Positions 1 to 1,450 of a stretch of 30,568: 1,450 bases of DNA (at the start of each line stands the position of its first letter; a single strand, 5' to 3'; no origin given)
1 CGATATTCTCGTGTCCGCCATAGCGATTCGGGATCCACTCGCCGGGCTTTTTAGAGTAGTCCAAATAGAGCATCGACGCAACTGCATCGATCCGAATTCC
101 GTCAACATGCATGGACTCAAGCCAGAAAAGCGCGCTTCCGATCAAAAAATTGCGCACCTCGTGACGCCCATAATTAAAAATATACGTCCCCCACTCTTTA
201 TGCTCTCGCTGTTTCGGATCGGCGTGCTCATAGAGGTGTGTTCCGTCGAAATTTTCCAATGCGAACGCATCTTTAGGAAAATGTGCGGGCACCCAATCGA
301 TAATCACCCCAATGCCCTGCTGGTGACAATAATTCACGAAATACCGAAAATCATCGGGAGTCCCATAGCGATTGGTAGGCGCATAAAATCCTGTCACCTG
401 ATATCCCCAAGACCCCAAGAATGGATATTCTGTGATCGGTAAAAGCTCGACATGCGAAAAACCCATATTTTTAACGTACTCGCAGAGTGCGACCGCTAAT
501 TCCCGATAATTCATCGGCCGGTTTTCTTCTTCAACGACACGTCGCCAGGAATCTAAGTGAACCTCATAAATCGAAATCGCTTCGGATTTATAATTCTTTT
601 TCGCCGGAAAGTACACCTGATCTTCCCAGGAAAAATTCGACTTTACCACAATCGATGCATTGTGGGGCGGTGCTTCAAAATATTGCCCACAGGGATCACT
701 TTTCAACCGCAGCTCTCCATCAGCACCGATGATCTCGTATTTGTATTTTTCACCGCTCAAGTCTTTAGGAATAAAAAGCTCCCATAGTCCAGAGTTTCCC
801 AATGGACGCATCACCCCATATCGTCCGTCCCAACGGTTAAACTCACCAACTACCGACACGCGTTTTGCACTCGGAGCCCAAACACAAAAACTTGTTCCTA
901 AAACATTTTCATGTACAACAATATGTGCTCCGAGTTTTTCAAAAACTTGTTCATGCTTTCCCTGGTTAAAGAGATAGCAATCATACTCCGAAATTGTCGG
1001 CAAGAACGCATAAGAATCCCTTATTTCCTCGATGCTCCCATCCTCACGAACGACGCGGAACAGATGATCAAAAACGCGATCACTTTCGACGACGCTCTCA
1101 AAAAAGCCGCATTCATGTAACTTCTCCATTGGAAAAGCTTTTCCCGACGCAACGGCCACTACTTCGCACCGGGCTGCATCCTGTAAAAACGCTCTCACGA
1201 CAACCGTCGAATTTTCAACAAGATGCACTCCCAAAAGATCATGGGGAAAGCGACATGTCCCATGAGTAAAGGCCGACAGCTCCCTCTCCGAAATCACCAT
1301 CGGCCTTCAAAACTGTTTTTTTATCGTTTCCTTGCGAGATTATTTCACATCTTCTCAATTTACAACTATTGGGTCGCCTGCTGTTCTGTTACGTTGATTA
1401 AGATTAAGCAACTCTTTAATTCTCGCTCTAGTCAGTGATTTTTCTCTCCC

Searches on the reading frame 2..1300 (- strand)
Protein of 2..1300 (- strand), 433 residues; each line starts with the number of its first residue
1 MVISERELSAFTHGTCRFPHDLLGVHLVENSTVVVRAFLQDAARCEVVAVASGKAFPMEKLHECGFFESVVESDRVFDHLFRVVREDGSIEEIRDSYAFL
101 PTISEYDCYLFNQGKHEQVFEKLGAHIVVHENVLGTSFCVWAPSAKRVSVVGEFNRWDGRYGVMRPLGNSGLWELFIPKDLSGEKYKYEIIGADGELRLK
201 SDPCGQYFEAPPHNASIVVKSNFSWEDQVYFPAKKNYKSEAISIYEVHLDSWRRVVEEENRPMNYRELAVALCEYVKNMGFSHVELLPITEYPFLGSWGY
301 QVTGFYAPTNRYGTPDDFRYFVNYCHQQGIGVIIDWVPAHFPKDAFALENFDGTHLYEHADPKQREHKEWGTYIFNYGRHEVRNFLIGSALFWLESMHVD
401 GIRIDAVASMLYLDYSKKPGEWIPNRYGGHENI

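Call 6: search_protein_families(library=pfam, proteins=[window:2-1300:-], max_evalue=0.1)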
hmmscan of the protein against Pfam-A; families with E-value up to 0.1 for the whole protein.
window:2-1300:- (433 aa): 5 families
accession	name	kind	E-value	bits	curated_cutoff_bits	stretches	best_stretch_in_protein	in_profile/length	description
PF02922.24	CBM_48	-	3.2e-27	95.1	22.4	2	122-204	1-82/83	Carbohydrate-binding module 48 (Isoamylase N-terminal domain)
PF22019.2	GlgB_N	-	9.3e-23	80.6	27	2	5-97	2-94/94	alpha-1,4-glucan branching enzyme GlgB, N-terminal domain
PF00128.31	Alpha-amylase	-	4.7e-15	56.2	22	2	274-345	26-96/446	Alpha amylase, catalytic domain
PF02324.22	Glyco_hydro_70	-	0.013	14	24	1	309-340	660-691/831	Glycosyl hydrolase family 70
PF07272.16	Orthoreo_P17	-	0.094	13.2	25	0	96-137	75-118/146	Orthoreovirus P17 protein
